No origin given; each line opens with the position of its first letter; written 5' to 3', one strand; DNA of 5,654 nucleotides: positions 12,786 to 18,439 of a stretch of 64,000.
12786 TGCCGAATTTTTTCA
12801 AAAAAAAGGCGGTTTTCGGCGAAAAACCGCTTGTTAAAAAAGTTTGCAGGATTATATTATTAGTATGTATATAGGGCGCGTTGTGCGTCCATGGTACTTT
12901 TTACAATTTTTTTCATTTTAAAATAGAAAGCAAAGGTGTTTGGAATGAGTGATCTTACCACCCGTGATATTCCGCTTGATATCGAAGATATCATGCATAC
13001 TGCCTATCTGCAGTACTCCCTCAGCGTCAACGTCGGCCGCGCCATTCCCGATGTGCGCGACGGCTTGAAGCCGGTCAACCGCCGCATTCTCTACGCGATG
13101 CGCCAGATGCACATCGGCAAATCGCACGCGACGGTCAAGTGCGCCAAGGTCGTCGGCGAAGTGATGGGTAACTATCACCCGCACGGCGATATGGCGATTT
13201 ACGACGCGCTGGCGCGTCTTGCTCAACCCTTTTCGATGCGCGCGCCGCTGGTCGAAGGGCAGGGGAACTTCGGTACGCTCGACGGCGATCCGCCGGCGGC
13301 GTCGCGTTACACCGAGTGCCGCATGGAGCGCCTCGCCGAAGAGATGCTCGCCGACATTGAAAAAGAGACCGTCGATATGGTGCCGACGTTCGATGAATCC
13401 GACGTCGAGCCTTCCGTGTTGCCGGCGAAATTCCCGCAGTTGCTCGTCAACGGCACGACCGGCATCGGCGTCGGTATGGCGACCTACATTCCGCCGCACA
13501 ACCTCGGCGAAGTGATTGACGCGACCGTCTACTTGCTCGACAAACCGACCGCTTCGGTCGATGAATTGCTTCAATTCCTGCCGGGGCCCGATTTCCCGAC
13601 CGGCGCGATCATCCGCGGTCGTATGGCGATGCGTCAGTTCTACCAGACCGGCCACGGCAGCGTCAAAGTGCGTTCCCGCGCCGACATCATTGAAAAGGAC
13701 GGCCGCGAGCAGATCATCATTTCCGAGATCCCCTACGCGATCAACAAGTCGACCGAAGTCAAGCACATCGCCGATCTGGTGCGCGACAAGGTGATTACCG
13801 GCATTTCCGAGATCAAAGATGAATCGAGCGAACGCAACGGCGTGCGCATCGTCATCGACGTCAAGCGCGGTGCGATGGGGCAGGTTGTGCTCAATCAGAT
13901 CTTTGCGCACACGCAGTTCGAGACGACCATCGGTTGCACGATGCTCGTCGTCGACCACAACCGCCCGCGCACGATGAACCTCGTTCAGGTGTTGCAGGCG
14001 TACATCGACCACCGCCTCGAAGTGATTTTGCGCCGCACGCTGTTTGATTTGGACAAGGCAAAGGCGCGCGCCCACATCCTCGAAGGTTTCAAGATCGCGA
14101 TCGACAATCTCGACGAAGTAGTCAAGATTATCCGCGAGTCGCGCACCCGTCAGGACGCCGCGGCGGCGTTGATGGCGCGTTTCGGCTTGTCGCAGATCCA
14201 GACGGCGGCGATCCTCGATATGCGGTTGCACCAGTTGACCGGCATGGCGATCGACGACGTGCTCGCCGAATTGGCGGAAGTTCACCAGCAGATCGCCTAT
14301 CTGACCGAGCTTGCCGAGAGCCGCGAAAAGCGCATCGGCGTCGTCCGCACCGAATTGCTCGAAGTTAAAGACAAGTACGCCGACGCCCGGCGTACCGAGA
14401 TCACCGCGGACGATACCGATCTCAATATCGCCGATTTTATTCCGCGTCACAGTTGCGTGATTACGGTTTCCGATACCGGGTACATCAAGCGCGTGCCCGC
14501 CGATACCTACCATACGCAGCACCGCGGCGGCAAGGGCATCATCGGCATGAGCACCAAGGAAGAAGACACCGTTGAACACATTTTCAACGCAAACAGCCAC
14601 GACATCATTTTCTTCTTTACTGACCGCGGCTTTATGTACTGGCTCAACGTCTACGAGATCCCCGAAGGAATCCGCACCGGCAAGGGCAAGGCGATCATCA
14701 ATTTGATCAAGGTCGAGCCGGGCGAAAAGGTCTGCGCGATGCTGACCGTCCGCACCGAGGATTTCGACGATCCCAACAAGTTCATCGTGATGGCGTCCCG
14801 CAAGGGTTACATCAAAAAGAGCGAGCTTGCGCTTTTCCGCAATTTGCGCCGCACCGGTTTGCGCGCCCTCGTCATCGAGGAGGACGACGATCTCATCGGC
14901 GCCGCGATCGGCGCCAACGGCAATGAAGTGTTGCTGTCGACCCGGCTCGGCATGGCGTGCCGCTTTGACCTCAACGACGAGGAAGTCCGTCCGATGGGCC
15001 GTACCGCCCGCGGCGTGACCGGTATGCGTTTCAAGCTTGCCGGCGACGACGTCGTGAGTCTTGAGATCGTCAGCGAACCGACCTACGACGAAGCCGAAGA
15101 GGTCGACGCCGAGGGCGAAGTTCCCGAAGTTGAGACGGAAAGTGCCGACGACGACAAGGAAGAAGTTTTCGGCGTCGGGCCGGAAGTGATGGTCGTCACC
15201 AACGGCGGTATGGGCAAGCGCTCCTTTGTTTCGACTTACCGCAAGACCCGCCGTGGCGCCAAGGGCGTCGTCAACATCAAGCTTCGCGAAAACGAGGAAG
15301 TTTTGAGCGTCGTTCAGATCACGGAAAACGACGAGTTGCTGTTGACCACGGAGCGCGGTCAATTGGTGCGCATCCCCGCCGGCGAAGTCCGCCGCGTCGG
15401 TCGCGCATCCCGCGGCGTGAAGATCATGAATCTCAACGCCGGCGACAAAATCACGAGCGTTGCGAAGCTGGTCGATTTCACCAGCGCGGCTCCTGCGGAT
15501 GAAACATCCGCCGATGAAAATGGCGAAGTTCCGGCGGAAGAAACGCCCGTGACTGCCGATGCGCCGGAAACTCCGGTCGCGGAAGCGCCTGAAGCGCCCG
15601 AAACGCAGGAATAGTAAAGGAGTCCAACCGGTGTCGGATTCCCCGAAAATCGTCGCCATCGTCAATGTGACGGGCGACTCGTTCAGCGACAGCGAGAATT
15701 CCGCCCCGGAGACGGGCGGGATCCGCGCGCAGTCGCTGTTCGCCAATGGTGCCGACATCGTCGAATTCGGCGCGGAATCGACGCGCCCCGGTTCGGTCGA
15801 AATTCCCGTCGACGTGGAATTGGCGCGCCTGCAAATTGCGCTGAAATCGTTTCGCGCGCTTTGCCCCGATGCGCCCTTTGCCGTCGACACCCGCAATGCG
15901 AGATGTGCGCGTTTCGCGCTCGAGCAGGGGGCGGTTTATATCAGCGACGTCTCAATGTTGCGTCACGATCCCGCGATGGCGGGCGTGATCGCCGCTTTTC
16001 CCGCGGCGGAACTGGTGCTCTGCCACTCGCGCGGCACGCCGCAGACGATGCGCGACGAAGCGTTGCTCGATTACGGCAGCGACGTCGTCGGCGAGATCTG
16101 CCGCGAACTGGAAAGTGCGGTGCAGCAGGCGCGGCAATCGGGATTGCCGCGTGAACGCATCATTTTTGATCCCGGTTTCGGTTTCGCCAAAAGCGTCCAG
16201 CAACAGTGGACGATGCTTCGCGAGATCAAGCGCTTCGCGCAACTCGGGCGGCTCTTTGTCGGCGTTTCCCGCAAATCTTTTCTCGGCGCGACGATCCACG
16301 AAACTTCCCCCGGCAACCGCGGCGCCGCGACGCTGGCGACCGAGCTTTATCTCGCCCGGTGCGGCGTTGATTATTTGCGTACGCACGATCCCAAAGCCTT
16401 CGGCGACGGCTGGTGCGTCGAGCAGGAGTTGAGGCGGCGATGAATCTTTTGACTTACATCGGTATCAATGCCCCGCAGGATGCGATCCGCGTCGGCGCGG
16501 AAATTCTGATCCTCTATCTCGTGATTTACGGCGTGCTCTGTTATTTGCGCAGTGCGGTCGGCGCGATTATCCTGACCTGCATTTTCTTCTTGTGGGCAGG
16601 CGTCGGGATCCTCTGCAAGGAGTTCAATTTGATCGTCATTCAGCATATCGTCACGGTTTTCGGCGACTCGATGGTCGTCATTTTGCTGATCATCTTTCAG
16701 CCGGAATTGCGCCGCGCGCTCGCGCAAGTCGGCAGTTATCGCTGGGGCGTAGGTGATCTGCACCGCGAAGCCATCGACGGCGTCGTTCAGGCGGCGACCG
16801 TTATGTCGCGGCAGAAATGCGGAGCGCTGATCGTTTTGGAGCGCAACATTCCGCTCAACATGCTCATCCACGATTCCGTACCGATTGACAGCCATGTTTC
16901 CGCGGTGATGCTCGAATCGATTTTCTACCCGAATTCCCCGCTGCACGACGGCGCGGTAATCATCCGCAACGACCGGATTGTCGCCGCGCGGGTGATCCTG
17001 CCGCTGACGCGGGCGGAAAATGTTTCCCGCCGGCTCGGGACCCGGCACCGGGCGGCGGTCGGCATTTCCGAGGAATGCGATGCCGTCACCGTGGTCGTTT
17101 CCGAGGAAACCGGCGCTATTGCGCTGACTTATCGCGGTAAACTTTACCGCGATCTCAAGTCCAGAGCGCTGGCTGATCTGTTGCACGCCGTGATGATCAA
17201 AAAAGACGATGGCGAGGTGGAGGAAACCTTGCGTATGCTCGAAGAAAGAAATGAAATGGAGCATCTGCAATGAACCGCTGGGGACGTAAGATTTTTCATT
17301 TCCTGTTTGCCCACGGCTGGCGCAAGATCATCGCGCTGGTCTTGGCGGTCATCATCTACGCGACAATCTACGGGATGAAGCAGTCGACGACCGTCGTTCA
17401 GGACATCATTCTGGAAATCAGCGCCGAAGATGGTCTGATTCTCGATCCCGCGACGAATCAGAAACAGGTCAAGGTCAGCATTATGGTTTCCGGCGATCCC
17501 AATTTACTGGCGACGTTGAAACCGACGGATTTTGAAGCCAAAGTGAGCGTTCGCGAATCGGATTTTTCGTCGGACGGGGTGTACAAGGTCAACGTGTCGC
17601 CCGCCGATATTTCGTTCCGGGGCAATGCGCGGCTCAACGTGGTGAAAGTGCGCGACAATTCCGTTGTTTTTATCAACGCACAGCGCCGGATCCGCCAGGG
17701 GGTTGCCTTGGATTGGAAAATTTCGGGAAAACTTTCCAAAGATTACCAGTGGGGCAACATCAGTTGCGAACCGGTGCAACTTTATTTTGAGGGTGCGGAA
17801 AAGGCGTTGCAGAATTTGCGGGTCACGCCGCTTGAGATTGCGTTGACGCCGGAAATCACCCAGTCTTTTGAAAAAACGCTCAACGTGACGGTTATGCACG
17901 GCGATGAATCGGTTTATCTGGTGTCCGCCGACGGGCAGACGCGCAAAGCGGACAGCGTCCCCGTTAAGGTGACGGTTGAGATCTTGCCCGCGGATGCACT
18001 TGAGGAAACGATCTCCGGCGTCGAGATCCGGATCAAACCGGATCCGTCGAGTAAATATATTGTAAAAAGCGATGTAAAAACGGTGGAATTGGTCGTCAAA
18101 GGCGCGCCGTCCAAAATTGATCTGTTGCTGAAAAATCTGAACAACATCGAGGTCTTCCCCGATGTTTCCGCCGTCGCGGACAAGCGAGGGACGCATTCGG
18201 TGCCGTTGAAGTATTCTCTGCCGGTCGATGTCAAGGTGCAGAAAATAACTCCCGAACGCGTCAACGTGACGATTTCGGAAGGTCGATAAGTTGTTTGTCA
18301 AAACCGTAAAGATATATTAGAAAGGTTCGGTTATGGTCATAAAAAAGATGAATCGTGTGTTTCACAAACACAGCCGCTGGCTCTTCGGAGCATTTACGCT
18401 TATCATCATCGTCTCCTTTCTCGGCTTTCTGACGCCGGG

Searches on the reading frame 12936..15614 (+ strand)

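Call 7: search_protein_families(library=pfam, proteins=[window:12936-15614:+], max_evalue=0.001)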
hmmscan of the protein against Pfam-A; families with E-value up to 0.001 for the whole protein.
window:12936-15614:+ (892 aa): 2 families
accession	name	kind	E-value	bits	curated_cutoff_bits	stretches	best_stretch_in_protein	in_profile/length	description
PF00521.26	DNA_topoisoIV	-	2e-153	511.8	31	1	35-474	1-431/432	DNA gyrase/topoisomerase IV, subunit A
PF03989.18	DNA_gyraseA_C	-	1e-65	217.4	27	6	799-843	1-45/48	DNA gyrase C-terminal domain, beta-propeller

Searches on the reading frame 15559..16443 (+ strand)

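Call 56: search_protein_families(library=pfam, proteins=[window:15559-16443:+], max_evalue=0.001)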
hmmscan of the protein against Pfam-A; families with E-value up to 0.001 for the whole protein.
window:15559-16443:+ (294 aa): 1 family
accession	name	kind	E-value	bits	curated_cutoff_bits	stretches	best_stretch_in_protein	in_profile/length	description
PF00809.28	Pterin_bind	-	2.4e-56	191.6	25.5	1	33-276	2-244/244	Pterin binding enzyme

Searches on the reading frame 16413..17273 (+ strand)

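Call 56: search_protein_families(library=pfam, proteins=[window:16413-17273:+], max_evalue=0.001)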
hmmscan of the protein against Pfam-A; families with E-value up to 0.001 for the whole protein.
window:16413-17273:+ (286 aa): 1 family
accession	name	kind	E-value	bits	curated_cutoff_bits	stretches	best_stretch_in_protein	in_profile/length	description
PF02457.21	DAC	-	1.5e-41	141.2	27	1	126-243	2-118/119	DisA bacterial checkpoint controller nucleotide-binding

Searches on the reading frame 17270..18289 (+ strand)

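Call 8: search_protein_families(library=pfam, proteins=[window:17270-18289:+], max_evalue=0.001)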
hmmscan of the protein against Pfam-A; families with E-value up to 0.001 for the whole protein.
window:17270-18289:+ (339 aa): 1 family
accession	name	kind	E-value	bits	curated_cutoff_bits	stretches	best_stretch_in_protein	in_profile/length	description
PF07949.17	YbbR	-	5.9e-11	43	22.3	1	251-335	3-81/81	YbbR-like protein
